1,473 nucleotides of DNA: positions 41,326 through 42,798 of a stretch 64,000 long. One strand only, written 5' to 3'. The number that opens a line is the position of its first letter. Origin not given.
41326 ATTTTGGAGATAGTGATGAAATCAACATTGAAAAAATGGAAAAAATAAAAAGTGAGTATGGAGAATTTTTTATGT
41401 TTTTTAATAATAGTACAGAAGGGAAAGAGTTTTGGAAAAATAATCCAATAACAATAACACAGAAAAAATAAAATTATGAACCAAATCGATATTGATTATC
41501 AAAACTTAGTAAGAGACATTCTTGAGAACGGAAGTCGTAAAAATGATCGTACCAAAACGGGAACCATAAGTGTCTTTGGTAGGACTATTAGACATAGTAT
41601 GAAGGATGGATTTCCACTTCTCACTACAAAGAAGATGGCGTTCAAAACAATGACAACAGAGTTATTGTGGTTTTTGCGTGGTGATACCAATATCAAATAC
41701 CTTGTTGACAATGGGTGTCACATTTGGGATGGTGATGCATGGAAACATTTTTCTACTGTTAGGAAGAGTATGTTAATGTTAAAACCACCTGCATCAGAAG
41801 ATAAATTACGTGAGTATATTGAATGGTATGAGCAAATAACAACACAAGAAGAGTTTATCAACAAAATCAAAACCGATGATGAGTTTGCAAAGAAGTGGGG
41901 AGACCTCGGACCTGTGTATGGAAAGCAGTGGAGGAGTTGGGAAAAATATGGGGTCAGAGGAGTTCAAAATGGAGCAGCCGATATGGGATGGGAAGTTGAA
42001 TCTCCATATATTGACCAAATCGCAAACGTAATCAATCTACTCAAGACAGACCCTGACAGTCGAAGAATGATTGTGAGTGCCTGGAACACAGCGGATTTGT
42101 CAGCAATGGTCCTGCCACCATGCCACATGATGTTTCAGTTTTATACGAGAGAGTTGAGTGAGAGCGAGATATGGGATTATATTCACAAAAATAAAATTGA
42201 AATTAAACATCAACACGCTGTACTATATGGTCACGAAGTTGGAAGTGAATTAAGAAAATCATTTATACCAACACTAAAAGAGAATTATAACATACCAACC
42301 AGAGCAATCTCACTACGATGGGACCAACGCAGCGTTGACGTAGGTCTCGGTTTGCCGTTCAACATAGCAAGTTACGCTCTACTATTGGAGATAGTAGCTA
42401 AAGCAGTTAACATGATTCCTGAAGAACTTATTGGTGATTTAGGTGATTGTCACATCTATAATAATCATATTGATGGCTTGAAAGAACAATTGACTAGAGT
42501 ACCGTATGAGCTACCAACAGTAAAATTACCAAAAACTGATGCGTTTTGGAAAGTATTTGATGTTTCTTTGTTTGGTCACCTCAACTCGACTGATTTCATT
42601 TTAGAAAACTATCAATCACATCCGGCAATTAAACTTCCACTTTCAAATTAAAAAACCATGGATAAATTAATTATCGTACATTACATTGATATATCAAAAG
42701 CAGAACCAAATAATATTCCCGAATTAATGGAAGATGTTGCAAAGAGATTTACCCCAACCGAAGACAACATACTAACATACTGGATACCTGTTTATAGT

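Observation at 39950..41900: Tandem paralogs whose internal segment recurs inside an insertion of the thymidylate synthase gene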

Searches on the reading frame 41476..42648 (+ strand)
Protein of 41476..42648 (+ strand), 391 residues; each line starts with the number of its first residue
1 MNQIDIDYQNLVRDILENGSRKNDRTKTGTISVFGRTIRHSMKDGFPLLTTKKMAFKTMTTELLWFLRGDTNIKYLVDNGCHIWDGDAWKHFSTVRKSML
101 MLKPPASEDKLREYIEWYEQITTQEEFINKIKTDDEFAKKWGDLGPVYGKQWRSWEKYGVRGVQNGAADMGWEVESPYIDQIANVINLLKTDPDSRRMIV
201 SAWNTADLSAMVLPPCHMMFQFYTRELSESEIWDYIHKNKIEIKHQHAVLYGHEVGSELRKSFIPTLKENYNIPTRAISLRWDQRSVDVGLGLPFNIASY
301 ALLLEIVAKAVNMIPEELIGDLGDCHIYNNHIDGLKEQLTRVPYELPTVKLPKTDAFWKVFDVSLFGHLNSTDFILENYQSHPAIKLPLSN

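Call 5: search_protein_families(library=pfam, proteins=[window:41476-42648:+], max_evalue=0.1)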
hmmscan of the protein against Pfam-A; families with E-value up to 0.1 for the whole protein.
window:41476-42648:+ (391 aa): 1 family
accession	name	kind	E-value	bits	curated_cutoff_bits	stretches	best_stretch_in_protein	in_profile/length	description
PF00303.24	Thymidylat_synt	-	8.8e-96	320.6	24.3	1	7-389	2-264/266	Thymidylate synthase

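Call 7: search_protein_families(library=phrogs, proteins=[window:41476-42648:+], max_evalue=0.01)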
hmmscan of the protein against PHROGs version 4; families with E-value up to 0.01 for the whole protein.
window:41476-42648:+ (391 aa): 4 families
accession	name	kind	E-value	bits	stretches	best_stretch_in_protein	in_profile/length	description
phrog_160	-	DNA, RNA and nucleotide metabolism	3.3e-106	356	1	1-390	29-307/335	thymidylate synthase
phrog_5682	-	DNA, RNA and nucleotide metabolism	6.5e-54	183.4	2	275-390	98-208/209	thymidylate synthase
phrog_5131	-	DNA, RNA and nucleotide metabolism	6.8e-10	39.7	1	147-222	102-159/357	thymidylate synthase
phrog_3676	-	DNA, RNA and nucleotide metabolism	0.00077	19.7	0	270-339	168-238/351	thymidylate synthase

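Call 9: search_dna_similar(query=window:41476-42648:+, collection=phages, mode=protein, max_rows=25)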
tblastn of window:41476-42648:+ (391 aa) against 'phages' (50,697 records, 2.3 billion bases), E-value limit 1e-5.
Records with a match: 3079; places in all: 3103; records where one place covers at least 80% of the query: 2804.
Best place of each record, by identity: <60% 3079.
By first word of the organism name: Escherichia 854; Klebsiella 304; Bacillus 259; Salmonella 251; Erwinia 117; Pseudomonas 111; Shigella 109; Acinetobacter 100; Vibrio 98; Microbacterium 95; and 71 more.
By host as written in the record: - 345; Escherichia coli 338; Klebsiella pneumoniae 105; Erwinia amylovora 54; Microbacterium foliorum NRRL B-24224 53; Escherichia coli O157:H7 45; Salmonella enterica 34; Pseudomonas aeruginosa 32; and 762 more.
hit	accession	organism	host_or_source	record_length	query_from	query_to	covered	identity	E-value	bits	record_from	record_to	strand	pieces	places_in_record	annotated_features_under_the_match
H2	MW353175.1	Flavobacterium phage vB_FspM_immuto_2-6A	Flavobacterium sp. LMO8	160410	2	391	100%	48.0%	2e-109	357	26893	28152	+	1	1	thymidylate synthase | hypothetical protein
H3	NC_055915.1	Flavobacterium phage vB_FspM_immuto_2-6A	Flavobacterium sp. LMO8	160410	2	391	100%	48.0%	2e-109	357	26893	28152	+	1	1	thymidylate synthase | hypothetical protein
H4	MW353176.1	Flavobacterium phage vB_FspM_immuto_3-5A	Flavobacterium sp. LMO8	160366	1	391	100%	47.4%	7e-111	362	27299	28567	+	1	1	thymidylate synthase | hypothetical protein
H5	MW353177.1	Flavobacterium phage vB_FspM_immuto_13-6C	Flavobacterium sp. LMO8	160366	1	391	100%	47.4%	7e-111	362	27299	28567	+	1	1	thymidylate synthase | hypothetical protein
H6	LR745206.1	uncultured phage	metagenomic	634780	2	391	100%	47.1%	7e-93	310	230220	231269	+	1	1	record has no annotation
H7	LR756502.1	uncultured phage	metagenomic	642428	1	391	100%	46.3%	3e-94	314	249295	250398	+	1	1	record has no annotation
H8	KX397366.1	Erwinia phage vB_EamM_ChrisDB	Erwinia amylovora ATCC 29780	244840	1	390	100%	40.5%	2e-69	243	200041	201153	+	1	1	putative thymidylate synthase | hypothetical protein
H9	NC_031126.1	Erwinia phage vB_EamM_ChrisDB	Erwinia amylovora ATCC 29780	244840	1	390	100%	40.5%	2e-69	243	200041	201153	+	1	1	thymidylate synthase | hypothetical protein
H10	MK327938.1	Escherichia phage vB_EcoM_Goslar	Escherichia coli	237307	8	390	98%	40.1%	6e-73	253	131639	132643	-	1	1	putative thymidylate synthase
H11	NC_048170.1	Escherichia phage vB_EcoM_Goslar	Escherichia coli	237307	8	390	98%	40.1%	6e-73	253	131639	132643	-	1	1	thymidylate synthase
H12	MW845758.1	Erwinia phage pEa_SNUABM_11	Erwinia amylovora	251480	8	390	98%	40.0%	1e-73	254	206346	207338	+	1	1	hypothetical protein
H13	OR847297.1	Listeria phage LM 4-11-1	Listeria monocytogenes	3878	8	390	98%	39.6%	8e-67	234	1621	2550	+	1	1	record has no annotation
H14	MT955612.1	Staphylococcus phage SPbeta-like 2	Staphylococcus haemolyticus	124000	2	390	99%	38.9%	5e-66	233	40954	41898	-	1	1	thymidylate synthase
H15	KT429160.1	Staphylococcus phage SPbeta-like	Staphylococcus epidermidis 36-1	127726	2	390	99%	38.9%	5e-66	233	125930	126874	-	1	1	thyA: thymidylate synthase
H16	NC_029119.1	Staphylococcus phage SPbeta-like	Staphylococcus epidermidis 36-1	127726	2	390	99%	38.9%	5e-66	233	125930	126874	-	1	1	thyA: thymidylate synthase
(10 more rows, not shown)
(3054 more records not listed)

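Call 10: search_solved_structures(query=window:41476-42648:+, show_alignments=4, max_evalue=1e-40)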
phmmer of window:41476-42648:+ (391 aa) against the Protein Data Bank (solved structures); distinct sequences matched with E-value up to 1e-40: 118 (the best 60 are shown).
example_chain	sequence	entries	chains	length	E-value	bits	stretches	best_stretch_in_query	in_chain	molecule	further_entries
4dq1_A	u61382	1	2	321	1.7e-73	251.6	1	1-226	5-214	Thymidylate synthase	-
3uwl_A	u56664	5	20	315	2.1e-71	244.6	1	8-226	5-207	Thymidylate synthase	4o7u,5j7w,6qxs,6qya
1vzb_A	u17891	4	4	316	8.3e-67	229.5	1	6-226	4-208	THYMIDYLATE SYNTHASE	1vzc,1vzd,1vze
6auj_A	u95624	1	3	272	9.2e-67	229.4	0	7-86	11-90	Thymidylate synthase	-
1lca_A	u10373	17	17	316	9.4e-67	229.3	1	6-226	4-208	THYMIDYLATE SYNTHASE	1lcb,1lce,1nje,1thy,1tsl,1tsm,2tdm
1vza_A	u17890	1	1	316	9.8e-67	229.3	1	6-226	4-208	THYMIDYLATE SYNTHASE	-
1tda_A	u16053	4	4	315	1e-66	229.2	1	6-226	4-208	THYMIDYLATE SYNTHASE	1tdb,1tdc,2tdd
1tsy_A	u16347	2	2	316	2.4e-66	228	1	6-226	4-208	THYMIDYLATE SYNTHASE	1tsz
2g86_A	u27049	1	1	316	3e-66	227.7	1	6-226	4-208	Thymidylate synthase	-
6k7q_A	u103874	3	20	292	4.2e-66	227.2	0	5-93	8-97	Thymidylate synthase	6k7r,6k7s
1jmi_A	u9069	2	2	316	4.3e-66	227.2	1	6-226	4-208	THYMIDYLATE SYNTHASE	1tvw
2g8d_A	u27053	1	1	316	4.5e-66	227.1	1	6-226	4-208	thymidylate synthase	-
1tsx_A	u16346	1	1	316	4.5e-66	227.1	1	6-226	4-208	THYMIDYLATE SYNTHASE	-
1njc_A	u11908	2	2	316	4.9e-66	227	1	6-226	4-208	THYMIDYLATE SYNTHASE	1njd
1jmg_A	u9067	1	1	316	5.3e-66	226.9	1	6-226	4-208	THYMIDYLATE SYNTHASE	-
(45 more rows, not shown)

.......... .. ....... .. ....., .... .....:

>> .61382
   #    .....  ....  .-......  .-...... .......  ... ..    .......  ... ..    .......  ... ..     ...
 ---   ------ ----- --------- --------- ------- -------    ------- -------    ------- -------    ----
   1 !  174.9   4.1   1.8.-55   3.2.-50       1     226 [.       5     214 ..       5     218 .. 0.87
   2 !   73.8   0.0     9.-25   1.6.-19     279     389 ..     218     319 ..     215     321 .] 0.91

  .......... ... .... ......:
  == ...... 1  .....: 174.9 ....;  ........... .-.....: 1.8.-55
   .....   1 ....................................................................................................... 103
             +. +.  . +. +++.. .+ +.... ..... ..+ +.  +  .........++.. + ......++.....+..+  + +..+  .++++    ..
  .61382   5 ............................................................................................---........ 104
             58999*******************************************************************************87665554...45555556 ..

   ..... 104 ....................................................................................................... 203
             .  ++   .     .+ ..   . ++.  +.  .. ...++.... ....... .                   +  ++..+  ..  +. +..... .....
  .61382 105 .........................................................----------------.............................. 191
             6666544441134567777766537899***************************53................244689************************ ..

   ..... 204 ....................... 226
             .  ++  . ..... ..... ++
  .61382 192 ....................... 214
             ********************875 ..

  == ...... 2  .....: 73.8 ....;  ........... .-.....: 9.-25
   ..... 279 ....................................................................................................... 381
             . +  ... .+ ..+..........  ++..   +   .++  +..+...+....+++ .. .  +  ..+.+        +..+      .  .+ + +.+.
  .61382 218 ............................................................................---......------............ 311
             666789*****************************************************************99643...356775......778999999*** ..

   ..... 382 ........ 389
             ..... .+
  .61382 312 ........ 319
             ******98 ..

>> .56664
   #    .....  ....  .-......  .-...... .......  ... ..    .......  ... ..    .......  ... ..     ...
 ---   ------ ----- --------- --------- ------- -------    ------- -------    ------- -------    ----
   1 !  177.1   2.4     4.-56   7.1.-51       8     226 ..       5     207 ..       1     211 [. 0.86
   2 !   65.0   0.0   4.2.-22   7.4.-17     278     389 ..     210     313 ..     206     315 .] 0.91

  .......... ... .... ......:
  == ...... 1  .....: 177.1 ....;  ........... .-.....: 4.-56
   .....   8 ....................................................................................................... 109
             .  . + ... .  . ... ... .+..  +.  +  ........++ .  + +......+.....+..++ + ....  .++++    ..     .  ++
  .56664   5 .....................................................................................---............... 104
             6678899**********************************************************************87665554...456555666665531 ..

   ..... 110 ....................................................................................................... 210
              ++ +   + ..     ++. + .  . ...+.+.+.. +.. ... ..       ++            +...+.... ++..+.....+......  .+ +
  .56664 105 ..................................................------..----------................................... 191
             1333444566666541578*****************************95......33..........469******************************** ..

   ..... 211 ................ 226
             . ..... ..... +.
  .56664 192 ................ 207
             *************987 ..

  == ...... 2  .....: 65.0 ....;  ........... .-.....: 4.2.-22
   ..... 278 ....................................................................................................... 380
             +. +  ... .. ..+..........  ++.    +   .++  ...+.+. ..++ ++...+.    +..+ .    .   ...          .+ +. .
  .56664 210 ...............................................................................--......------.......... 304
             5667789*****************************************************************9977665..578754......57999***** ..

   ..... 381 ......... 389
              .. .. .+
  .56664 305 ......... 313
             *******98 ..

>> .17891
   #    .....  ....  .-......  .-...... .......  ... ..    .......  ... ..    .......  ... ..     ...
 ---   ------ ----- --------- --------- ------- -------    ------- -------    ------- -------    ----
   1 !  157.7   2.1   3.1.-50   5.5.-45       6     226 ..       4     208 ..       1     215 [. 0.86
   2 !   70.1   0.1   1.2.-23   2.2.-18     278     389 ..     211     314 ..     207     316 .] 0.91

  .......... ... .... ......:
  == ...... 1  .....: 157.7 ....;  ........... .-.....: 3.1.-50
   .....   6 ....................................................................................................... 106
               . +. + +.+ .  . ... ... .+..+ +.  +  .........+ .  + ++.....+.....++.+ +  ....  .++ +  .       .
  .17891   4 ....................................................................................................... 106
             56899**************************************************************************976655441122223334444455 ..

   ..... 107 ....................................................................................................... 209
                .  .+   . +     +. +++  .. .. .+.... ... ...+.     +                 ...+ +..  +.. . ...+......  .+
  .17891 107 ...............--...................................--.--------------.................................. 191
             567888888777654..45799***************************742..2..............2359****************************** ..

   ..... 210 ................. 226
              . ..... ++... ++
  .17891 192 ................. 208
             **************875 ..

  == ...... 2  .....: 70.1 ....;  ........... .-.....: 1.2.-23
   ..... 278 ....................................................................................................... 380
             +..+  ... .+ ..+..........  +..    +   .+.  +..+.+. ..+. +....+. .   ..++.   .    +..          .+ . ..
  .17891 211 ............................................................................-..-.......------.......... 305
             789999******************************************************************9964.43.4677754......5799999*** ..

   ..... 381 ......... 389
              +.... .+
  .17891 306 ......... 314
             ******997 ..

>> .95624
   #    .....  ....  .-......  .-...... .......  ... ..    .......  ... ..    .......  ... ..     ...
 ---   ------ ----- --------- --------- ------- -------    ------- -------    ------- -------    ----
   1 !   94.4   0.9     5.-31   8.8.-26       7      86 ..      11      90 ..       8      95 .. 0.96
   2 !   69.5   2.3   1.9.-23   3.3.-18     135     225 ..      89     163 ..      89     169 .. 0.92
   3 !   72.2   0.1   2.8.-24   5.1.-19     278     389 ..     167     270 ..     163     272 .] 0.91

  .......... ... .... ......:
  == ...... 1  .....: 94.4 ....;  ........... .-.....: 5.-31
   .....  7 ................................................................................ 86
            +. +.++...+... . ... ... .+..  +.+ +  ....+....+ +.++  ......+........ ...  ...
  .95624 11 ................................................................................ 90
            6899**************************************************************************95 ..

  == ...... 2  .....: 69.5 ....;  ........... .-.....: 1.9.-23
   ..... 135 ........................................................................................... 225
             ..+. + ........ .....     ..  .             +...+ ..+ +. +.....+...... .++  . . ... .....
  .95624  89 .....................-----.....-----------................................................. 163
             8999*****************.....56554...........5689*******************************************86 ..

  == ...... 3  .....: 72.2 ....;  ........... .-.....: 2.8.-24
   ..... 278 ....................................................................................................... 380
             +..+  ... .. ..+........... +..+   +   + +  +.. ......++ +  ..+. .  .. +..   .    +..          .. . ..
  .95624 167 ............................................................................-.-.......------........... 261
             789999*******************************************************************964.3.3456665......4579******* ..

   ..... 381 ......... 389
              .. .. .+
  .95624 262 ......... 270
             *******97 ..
